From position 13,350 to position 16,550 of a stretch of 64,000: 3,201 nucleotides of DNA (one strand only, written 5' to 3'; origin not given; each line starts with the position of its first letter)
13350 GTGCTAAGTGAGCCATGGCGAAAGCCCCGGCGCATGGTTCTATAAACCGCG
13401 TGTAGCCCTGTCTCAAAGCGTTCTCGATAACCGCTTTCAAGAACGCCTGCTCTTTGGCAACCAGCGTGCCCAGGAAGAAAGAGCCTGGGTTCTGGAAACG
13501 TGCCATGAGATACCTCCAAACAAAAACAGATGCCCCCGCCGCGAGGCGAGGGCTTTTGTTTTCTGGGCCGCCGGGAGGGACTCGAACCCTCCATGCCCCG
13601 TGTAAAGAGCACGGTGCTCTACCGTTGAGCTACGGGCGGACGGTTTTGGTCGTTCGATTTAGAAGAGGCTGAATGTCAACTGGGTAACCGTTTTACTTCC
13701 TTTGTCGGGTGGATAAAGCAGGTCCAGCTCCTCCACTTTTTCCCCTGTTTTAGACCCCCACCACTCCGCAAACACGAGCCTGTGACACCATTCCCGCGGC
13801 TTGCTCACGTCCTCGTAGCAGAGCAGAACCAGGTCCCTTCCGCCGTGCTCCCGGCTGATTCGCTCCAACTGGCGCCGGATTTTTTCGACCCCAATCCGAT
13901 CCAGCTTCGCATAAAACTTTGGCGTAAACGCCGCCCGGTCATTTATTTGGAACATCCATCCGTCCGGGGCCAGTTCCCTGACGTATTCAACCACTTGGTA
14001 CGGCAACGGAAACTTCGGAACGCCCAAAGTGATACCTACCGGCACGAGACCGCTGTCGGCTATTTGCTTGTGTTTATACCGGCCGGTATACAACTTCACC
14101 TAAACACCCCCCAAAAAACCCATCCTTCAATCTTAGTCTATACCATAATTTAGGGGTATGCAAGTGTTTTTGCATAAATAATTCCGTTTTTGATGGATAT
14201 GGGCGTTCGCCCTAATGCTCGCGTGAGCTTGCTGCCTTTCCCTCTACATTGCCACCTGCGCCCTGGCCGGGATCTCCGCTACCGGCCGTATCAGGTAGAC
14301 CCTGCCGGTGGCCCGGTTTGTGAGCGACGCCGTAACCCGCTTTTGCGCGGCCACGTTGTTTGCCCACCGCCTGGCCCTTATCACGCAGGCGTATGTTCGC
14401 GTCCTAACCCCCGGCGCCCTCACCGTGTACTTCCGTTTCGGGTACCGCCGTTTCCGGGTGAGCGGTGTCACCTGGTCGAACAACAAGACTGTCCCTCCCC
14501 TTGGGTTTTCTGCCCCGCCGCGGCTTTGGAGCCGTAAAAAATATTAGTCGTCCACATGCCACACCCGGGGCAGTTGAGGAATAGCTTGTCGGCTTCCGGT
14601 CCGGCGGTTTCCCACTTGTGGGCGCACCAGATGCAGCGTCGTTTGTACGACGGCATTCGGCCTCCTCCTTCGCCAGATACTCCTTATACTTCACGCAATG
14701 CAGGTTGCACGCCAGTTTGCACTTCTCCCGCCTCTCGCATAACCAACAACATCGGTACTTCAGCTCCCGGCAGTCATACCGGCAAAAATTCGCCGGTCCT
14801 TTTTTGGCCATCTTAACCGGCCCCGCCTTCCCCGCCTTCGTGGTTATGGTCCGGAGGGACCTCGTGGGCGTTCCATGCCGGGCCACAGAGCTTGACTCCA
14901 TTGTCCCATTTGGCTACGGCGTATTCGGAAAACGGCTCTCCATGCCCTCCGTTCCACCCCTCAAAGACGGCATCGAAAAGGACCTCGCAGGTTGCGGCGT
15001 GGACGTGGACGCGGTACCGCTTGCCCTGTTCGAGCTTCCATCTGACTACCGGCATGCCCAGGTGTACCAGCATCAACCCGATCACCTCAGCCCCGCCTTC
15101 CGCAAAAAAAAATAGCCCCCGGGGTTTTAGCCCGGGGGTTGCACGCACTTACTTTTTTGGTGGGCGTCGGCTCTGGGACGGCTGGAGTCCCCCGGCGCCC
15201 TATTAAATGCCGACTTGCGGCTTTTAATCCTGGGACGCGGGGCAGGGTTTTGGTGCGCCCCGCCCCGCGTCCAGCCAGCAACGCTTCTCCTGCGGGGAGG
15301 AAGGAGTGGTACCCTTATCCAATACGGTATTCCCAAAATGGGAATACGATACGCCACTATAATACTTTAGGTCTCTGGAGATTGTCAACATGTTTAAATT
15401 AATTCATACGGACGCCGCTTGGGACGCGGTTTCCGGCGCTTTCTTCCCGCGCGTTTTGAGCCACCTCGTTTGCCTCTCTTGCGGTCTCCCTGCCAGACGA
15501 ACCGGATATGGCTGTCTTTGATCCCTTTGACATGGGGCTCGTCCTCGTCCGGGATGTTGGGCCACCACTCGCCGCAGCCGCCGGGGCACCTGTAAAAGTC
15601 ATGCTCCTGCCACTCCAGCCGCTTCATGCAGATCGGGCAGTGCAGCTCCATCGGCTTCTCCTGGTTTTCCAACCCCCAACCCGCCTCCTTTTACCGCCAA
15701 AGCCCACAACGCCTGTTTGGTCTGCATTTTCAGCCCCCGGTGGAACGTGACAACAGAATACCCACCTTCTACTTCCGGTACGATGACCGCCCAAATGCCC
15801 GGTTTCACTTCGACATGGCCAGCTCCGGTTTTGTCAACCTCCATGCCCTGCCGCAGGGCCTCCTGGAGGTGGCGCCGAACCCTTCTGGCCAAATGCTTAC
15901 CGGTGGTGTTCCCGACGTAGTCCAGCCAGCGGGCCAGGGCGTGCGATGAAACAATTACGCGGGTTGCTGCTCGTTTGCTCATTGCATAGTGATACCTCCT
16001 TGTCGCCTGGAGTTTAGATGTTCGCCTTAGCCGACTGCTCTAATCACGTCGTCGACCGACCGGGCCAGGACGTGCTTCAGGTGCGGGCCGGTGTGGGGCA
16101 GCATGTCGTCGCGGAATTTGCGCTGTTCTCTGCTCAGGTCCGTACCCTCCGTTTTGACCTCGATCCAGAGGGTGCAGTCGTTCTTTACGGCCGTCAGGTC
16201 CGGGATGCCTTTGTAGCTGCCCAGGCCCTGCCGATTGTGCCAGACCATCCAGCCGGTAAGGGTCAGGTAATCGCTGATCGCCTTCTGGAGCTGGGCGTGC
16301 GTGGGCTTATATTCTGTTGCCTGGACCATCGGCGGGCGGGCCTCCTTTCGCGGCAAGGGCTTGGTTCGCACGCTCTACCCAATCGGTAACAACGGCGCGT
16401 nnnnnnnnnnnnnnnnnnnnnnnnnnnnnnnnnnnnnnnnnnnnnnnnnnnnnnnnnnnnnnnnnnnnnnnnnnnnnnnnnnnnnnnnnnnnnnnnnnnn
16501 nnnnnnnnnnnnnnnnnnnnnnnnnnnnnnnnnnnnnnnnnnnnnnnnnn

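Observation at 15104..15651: Promoter, roughly 250-nt structured leader and strong terminator ahead of the late genes, beside a Zn-ribbon protein with an arginine-rich tail: candidate antitermination switch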

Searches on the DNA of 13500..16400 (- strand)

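Call 6: search_rna_families(source=window, start=14900, end=15800, threshold=evalue, max_evalue=10, show_alignments=3)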
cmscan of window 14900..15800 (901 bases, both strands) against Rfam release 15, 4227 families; matches with E-value up to 10: 3.
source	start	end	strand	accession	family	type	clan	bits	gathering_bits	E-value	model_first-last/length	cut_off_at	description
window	15230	15274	+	RF03101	RAGATH-31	Gene; sRNA;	-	15.6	71.8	8.5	1-54/54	no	RAGATH-31 RNA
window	15162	15277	-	RF02354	BjrC80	Gene; sRNA;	-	13.8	80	5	1-162/162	no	Bradyrhizobiaceae sRNA BjrC80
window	15107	15186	-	RF02837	anti-hemB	Gene; sRNA;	-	12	49.5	9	1-81/81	no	Burkholderia RNA 7 (anti-hemB)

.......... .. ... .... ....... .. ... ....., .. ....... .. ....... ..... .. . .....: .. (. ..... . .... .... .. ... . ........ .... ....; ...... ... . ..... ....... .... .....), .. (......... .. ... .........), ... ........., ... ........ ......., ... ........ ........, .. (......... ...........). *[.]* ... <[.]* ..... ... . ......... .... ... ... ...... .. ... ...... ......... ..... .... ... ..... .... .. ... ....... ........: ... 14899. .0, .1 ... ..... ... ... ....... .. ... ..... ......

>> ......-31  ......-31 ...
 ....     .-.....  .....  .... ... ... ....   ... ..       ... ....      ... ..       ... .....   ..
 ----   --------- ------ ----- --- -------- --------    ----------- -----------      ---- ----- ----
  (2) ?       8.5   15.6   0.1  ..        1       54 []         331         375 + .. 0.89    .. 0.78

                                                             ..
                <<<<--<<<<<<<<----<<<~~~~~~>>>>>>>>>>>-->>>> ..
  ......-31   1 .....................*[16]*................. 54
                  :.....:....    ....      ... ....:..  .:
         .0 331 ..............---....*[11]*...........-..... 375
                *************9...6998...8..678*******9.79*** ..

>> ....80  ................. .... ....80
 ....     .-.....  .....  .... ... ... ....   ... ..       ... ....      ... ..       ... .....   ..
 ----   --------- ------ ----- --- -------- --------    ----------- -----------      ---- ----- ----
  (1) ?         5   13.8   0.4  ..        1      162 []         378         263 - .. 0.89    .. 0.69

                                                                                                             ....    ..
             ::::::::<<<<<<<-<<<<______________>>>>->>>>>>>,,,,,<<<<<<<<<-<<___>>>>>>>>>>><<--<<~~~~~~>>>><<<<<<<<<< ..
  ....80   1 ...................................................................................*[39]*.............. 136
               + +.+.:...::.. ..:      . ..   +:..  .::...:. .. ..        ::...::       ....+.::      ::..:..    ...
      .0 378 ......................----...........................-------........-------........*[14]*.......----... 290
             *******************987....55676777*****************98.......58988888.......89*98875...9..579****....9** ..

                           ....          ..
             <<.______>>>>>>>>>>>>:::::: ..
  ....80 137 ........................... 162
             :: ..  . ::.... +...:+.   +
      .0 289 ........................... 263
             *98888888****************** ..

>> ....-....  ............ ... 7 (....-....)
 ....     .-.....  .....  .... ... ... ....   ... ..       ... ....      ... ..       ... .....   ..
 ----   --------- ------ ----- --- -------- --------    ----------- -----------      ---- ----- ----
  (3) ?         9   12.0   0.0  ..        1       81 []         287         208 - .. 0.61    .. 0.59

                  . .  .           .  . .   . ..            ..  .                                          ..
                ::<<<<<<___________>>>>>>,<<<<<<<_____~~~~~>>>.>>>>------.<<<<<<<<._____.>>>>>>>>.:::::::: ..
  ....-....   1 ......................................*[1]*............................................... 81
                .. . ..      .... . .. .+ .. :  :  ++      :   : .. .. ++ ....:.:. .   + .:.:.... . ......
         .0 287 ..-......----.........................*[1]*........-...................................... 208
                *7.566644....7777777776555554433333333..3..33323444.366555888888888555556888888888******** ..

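Call 11: search_dna_similar(query=window:13500-16400:-, collection=phages, mode=distant, max_rows=20)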
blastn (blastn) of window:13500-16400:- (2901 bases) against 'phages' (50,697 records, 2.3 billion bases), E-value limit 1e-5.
No match.

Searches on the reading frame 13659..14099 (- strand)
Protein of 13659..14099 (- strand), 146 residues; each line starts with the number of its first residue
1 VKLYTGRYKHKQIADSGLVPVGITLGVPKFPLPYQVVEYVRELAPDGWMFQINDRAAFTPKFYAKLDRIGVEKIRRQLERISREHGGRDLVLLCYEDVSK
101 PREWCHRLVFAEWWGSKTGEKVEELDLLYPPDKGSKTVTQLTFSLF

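Call 9: search_protein_families(library=pfam, proteins=[window:13659-14099:-], max_evalue=0.01)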
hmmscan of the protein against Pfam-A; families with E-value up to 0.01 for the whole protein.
window:13659-14099:- (146 aa): 1 family
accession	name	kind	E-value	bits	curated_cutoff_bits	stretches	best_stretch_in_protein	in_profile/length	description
PF22751.1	DUF488-N3a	-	0.0034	18.1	27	1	39-113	38-113/118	Active DUF488-N3 subclade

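Call 10: search_protein_families(library=phrogs, proteins=[window:13659-14099:-], max_evalue=0.01)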
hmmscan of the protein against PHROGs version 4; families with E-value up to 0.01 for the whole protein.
window:13659-14099:- (146 aa): 1 family
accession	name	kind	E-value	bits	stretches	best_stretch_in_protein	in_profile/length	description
phrog_2450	-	unknown function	4.5e-18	66.9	1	1-136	38-171/346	-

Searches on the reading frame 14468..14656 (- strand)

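Call 35: search_protein_families(library=pfam, proteins=[window:14468-14656:-], max_evalue=0.01)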
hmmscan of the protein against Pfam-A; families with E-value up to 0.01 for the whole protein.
window:14468-14656:- (62 aa): 1 family
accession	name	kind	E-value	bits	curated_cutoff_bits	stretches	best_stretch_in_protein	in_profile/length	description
PF09723.15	Zn_ribbon_8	-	0.0047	17.3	34.4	1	1-33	1-33/41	Zinc ribbon domain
